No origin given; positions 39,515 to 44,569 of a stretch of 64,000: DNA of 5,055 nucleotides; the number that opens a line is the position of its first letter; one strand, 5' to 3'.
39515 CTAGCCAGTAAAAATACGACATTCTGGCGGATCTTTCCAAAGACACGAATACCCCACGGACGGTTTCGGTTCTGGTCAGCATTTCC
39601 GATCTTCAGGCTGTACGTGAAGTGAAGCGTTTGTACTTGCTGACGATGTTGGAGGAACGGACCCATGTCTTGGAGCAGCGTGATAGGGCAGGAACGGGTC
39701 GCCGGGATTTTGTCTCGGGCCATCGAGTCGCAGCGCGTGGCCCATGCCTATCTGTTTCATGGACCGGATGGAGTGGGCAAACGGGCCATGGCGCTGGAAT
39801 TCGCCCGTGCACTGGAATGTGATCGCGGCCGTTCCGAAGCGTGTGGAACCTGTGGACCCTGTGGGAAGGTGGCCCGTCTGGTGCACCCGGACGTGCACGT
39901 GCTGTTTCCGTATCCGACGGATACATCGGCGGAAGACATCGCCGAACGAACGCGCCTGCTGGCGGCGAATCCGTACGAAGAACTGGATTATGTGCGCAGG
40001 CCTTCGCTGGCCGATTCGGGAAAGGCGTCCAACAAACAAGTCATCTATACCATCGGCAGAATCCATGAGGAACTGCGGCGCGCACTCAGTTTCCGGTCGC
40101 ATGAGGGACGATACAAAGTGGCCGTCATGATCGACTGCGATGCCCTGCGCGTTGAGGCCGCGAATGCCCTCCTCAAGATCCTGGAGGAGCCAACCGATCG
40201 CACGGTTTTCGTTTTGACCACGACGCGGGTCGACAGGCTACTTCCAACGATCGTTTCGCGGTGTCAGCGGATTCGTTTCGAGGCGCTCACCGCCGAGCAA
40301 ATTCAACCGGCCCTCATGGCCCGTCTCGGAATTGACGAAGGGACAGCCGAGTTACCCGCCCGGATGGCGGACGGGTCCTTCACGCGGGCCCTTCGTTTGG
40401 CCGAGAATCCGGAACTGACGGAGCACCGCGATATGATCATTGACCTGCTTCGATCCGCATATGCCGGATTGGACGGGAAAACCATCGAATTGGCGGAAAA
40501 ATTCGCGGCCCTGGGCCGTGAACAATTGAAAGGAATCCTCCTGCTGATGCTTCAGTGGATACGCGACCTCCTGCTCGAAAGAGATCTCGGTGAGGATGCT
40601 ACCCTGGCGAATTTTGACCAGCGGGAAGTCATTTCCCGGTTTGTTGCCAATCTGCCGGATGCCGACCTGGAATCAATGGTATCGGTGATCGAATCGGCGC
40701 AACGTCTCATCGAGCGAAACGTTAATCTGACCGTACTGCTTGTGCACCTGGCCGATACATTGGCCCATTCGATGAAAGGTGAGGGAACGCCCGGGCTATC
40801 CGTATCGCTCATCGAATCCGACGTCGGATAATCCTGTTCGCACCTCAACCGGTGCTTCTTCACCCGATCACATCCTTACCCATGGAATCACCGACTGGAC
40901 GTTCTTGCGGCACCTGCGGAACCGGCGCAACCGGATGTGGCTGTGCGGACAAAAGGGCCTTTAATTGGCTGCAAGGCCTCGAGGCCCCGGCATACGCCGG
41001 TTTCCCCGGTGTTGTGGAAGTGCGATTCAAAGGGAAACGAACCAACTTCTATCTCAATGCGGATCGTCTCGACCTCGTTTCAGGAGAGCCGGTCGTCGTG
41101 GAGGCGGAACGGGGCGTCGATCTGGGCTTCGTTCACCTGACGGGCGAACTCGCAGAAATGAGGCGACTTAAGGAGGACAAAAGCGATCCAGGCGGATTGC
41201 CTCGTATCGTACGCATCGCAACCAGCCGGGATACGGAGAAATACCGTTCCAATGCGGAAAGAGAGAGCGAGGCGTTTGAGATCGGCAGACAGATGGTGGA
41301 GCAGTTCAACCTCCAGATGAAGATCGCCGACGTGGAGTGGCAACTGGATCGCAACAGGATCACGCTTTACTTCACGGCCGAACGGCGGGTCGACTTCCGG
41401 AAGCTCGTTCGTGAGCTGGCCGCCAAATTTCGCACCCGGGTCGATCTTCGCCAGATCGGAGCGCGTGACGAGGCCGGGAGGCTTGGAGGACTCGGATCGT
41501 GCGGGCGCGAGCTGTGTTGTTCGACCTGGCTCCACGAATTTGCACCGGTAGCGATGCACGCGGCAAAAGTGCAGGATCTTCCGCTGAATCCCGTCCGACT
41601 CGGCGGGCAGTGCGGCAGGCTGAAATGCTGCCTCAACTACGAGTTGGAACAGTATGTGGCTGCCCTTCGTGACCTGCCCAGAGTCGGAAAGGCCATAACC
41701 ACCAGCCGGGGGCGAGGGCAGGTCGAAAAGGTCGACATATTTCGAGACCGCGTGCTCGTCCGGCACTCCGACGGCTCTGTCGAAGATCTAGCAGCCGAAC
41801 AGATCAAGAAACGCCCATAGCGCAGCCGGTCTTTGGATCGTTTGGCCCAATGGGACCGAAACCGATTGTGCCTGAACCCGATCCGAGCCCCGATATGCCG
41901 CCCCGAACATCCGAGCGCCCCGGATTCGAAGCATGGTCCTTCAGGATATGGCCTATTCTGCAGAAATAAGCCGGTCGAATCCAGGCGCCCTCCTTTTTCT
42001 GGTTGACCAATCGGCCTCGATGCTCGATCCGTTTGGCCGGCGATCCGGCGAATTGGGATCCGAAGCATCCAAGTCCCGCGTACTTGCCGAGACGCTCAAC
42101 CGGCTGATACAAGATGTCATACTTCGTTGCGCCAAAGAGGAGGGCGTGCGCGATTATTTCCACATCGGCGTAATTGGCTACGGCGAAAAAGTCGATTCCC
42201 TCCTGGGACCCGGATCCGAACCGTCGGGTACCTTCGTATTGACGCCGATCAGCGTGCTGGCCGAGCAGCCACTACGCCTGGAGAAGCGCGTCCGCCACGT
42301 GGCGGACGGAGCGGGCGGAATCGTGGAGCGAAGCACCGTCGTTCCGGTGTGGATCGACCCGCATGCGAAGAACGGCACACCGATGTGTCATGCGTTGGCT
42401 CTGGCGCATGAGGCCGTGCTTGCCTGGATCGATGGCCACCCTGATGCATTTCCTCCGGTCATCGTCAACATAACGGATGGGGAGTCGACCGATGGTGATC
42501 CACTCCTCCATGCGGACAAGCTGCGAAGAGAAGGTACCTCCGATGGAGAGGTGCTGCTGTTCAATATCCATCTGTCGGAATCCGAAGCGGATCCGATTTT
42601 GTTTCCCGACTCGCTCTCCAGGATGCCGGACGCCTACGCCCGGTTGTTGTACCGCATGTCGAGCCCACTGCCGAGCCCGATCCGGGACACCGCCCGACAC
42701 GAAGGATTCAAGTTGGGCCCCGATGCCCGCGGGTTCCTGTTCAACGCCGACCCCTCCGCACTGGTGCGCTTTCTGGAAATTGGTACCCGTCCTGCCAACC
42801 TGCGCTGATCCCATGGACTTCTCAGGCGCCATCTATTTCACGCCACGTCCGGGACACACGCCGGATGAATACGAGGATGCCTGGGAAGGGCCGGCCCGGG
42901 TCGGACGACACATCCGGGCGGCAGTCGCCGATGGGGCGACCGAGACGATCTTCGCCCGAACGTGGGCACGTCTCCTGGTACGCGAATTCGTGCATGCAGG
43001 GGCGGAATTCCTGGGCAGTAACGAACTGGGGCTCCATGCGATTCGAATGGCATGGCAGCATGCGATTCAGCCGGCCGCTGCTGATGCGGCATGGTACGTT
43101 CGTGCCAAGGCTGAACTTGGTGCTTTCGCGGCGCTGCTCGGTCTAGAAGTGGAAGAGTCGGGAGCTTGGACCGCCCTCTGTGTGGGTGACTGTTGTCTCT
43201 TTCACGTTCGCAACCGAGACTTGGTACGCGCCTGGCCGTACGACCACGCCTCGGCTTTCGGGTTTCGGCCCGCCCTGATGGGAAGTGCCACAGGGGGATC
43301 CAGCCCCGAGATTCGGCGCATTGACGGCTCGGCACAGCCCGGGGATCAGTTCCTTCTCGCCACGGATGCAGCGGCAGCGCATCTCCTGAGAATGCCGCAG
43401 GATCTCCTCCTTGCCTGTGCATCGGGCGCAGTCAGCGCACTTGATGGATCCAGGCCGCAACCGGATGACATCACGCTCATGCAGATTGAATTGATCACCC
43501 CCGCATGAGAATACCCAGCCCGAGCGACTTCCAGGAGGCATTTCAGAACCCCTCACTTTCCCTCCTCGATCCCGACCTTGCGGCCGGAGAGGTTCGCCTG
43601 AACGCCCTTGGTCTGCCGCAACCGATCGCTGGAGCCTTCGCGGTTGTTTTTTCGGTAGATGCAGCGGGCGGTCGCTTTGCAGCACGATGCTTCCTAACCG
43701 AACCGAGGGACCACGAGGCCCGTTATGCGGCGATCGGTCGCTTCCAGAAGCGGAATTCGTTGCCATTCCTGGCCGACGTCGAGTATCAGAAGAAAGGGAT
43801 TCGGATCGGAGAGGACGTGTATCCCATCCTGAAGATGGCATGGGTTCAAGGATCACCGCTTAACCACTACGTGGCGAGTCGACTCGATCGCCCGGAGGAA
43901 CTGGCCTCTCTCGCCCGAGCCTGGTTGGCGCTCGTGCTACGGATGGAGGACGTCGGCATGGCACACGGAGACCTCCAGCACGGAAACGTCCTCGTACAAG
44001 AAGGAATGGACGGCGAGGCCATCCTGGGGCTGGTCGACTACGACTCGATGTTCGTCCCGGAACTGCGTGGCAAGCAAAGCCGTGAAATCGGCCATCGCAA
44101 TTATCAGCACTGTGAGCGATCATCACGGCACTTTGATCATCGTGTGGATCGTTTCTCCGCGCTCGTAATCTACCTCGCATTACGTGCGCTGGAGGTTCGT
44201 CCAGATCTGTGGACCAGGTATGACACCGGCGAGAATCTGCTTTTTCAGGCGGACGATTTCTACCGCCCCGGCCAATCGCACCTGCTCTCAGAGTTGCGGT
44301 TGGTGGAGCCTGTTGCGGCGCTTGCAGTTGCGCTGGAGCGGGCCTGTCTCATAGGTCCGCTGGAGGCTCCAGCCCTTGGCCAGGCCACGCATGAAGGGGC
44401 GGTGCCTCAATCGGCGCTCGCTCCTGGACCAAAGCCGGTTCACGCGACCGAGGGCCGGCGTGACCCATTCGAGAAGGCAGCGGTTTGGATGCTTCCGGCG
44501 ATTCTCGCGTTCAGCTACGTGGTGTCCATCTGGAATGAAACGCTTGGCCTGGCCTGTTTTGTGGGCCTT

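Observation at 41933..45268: Orphan vWA / PP2C phosphatase / kinase-(HhH)2 three-gene cassette (TerY-P-triad-like) with no Ter genes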

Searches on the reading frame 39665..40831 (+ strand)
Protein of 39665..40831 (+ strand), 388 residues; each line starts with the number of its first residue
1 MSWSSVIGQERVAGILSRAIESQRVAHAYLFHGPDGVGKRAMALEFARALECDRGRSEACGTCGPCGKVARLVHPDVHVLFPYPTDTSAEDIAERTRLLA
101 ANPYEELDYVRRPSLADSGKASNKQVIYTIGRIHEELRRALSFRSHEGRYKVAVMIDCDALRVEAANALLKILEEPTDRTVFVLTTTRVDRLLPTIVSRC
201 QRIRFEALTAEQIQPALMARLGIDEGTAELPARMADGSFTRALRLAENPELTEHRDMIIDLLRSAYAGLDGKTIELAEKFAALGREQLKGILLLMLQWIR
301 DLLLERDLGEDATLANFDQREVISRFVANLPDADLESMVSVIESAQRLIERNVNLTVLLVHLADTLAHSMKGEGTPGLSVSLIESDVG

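Call 47: search_protein_families(library=pfam, proteins=[window:39665-40831:+], max_evalue=0.00001)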
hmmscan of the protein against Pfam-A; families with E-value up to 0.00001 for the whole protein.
window:39665-40831:+ (388 aa): 2 families
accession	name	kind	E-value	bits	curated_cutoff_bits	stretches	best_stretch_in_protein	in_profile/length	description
PF13177.12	DNA_pol3_delta2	-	2.4e-44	151.6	27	1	9-208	2-160/161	DNA polymerase III, delta subunit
PF00004.35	AAA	-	1.3e-06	29.3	21.2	0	163-204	82-127/131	ATPase family associated with various cellular activities (AAA)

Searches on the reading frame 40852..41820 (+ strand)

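Call 47: search_protein_families(library=pfam, proteins=[window:40852-41820:+], max_evalue=0.00001)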
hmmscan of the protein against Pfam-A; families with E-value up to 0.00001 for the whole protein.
window:40852-41820:+ (322 aa): 1 family
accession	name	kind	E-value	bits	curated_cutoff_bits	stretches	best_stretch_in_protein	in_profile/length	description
PF04468.17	PSP1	-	1.3e-31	109.1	27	1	118-202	2-86/86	PSP1 C-terminal conserved region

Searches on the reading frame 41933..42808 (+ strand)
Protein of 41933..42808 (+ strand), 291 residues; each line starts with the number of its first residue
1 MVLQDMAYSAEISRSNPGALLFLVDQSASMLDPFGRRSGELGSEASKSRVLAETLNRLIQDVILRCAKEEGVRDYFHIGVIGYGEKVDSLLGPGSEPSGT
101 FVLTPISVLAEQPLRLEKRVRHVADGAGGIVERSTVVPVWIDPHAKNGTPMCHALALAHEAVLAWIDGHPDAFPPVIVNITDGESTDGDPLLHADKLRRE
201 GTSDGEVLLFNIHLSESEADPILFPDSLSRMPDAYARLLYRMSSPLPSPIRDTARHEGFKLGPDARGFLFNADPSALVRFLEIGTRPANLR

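Call 7: search_protein_families(library=pfam, proteins=[window:41933-42808:+], max_evalue=1)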
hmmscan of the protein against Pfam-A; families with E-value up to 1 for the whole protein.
window:41933-42808:+ (291 aa): 2 families
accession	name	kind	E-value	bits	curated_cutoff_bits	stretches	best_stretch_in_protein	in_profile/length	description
PF00092.34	VWA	-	0.0021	18.7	23.8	1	150-202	79-132/174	von Willebrand factor type A domain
PF13519.12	VWA_2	-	0.063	14.3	27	0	20-95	1-57/107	von Willebrand factor type A domain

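Call 8: search_protein_families(library=ncbifam, proteins=[window:41933-42808:+], max_evalue=1)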
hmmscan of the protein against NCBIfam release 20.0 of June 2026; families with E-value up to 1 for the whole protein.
window:41933-42808:+ (291 aa): 1 family
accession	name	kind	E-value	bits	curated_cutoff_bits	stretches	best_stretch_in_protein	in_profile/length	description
TIGR02442.1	Cob-chelat-sub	hypoth_equivalog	0.25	9.7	779.45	0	147-187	546-585/641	putative cobaltochelatase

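Call 9: search_protein_families(library=padloc, proteins=[window:41933-42808:+], max_evalue=1)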
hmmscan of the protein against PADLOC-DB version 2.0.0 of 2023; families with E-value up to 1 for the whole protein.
window:41933-42808:+ (291 aa): 1 family
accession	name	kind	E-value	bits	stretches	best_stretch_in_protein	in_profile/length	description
PDLC02224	TerY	-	3.2e-99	329.9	1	6-291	1-277/277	-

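Call 76: find_homologous_proteins(query=window:41948-42808:+, max_evalue=1e-30)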
Query window:41948-42808:+ (286 aa): 4838 proteins with E <= 1e-30 among 6935 candidates; the best 120 are listed.
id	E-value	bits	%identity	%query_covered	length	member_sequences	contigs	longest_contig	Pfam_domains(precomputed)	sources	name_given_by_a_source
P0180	6.8e-172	589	100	92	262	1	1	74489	-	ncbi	-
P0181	3.3e-109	383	60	100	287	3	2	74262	PF00092.35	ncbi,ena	-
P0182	2.6e-108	380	60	100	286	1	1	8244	-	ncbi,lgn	ncbi:MAG: vWA domain-containing protein [Bacteroidota bacterium]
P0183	1.8e-107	377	61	100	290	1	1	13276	PF00092.35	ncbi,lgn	-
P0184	2.5e-107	377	61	100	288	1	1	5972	PF13519.13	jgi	jgi:hypothetical protein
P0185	3.2e-107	376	59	100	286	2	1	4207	-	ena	-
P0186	3.4e-107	376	61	100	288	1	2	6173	PF13519.13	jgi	jgi:hypothetical protein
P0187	4.0e-107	376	60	100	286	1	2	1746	-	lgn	-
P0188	7.4e-107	375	59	100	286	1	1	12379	-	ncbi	ncbi:MAG: vWA domain-containing protein [Bacteroidota bacterium]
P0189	7.9e-107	375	60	100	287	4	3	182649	-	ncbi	-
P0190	1.2e-106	374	59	100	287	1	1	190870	-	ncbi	-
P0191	1.5e-106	374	59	100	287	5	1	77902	-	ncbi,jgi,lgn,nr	ncbi:MAG: VWA domain-containing protein [Bacteroidetes bacterium]|jgi:hypothetical protein|nr:VWA do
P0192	2.0e-106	374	59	100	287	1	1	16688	-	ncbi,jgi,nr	ncbi:MAG: VWA domain-containing protein [Bacteroidetes bacterium]|jgi:hypothetical protein|nr:VWA do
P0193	3.1e-106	373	59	100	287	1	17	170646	-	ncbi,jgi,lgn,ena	-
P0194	3.2e-106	373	60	100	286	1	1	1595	-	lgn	-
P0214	2.1e-104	367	60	100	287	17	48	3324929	-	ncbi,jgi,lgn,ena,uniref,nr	ncbi:vWA domain-containing protein [Rhodothermus marinus]|jgi:hypothetical protein|uniref:vWA domain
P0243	4.8e-103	363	60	100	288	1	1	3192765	-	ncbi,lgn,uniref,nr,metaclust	ncbi:vWA domain-containing protein [Salisaeta longa]|uniref:vWA domain-containing protein n=1 Tax=Sa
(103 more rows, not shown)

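Call 77: find_encoding_contigs(protein=P0214, flank=8000, max_places=2)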
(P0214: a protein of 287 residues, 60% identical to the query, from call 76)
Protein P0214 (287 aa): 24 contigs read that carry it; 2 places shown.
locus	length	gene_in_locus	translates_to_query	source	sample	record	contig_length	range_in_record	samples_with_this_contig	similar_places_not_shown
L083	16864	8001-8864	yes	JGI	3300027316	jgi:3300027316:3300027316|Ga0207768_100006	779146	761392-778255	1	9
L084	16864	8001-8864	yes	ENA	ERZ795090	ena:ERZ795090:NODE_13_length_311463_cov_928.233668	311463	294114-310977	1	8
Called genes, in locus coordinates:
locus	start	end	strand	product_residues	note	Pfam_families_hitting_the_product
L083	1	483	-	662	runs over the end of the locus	PF02824:TGS, PF07973:tRNA_SAD, PF00587:tRNA-synt_2b, PF03129:HGTP_anticodon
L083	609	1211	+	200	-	PF06452:CBM9_1 (weak)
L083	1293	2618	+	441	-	PF19313:DUF5916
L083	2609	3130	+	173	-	PF19313:DUF5916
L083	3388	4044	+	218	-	PF04493:Endonuclease_5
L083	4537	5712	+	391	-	PF13177:DNA_pol3_delta2, PF00004:AAA (faint)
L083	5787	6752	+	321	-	PF04468:PSP1, PF28472:PSP1_3rd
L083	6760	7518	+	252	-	PF13428:TPR_14 (faint), PF13181:TPR_8 (faint), PF13432:TPR_16 (faint), PF21033:RMD1-3, PF00515:TPR_1 (faint), PF07719:TPR_2 (faint), PF13414:TPR_11 (faint), PF14559:TPR_19 (faint)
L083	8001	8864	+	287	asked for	-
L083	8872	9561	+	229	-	PF13672:PP2C_2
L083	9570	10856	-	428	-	PF00463:ICL, PF13714:PEP_mutase, PF00463:ICL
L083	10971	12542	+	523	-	PF12844:HTH_19, PF13413:HTH_25 (faint), PF13443:HTH_26 (faint), PF13560:HTH_31, PF01381:HTH_3, PF06114:Peptidase_M78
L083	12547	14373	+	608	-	-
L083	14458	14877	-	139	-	PF00166:Cpn10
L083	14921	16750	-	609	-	PF00474:SSF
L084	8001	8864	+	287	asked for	-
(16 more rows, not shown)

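Call 78: find_encoding_contigs(protein=P0243, flank=8000, max_places=1)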
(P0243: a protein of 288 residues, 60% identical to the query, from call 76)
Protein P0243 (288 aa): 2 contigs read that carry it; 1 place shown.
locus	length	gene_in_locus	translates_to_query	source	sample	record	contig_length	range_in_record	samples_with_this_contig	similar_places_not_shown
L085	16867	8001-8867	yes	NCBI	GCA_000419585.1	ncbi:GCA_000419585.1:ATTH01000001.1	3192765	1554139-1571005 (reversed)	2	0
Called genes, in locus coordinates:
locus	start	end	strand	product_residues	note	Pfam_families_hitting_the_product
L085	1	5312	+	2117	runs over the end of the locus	-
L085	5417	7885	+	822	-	-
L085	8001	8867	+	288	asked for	-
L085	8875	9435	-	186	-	PF05036:SPOR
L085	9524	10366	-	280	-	PF01791:DeoC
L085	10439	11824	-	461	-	PF00072:Response_reg, PF00004:AAA (faint), PF00158:Sigma54_activat, PF14532:Sigma54_activ_2, PF07728:AAA_5 (weak), PF25601:AAA_lid_14, PF02954:HTH_8 (faint)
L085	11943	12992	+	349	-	PF01497:Peripla_BP_2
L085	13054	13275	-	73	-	PF00313:CSD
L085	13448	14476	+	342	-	PF00246:Peptidase_M14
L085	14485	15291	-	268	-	PF01790:LGT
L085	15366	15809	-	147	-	-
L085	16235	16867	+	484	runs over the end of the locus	PF25856:MPN635_N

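Call 82: search_solved_structures(query=window:41948-42808:+, max_evalue=0.01)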
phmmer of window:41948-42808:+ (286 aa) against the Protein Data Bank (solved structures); distinct sequences matched with E-value up to 0.01: 0.

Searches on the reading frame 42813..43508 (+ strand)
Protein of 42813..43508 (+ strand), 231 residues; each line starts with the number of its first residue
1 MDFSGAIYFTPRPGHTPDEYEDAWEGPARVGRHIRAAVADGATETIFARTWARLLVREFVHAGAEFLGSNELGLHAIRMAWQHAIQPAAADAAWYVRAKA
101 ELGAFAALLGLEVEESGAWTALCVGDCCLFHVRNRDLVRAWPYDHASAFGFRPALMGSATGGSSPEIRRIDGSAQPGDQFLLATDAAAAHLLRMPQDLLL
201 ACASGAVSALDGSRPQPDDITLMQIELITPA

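Call 7: search_protein_families(library=pfam, proteins=[window:42813-43508:+], max_evalue=1)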
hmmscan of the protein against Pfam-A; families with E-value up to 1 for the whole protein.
window:42813-43508:+ (231 aa): 1 family
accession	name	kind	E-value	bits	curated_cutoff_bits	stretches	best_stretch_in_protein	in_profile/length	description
PF13672.11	PP2C_2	-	2.5e-07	30.9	24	1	21-187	13-174/209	Protein phosphatase 2C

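Call 8: search_protein_families(library=ncbifam, proteins=[window:42813-43508:+], max_evalue=1)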
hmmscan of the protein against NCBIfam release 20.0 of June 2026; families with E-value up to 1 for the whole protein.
window:42813-43508:+ (231 aa): 0 families

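Call 9: search_protein_families(library=padloc, proteins=[window:42813-43508:+], max_evalue=1)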
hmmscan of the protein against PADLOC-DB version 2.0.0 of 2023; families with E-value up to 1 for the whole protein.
window:42813-43508:+ (231 aa): 2 families
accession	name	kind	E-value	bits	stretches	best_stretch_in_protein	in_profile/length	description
PDLC02222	PP2C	-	2.7e-18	64.2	1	11-159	10-150/242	-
PDLC04518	PDC-M21C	-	0.00019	18.7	1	35-136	32-122/243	-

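Call 84: search_solved_structures(query=window:42813-43508:+, max_evalue=0.01)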
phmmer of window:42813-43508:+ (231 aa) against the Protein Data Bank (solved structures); distinct sequences matched with E-value up to 0.01: 0.

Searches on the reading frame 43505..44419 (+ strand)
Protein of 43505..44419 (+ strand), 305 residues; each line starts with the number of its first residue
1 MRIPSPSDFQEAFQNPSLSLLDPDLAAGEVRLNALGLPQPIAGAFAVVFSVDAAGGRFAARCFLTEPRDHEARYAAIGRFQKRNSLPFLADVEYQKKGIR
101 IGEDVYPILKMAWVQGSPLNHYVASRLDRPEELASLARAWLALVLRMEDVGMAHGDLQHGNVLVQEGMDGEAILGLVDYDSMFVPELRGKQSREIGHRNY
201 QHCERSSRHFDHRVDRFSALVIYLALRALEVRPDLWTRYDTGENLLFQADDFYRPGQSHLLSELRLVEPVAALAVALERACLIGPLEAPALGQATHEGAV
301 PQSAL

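Call 50: search_dna_similar(query=window:43505-44419:+, collection=plasmids, mode=protein, max_rows=15)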
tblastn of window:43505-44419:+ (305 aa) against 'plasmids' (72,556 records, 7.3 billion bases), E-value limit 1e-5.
Records with a match: 2; places in all: 2; records where one place covers at least 80% of the query: 2.
Best place of each record, by identity: <60% 2.
By first word of the organism name: Calothrix 1; Acaryochloris 1.
By predicted mobility (MOB-suite, as given by PLSDB): mobilizable 1; conjugative 1.
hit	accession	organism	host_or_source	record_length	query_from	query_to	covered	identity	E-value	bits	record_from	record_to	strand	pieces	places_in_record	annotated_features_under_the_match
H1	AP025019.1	Calothrix sp. PCC 7716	-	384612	1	262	86%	37.7%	1e-50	186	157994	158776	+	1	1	hypothetical protein (x2)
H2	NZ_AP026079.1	Acaryochloris marina MBIC10699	cell culture,Ascidian, Diplosoma similis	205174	4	261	85%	32.4%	5e-34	138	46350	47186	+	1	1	hypothetical protein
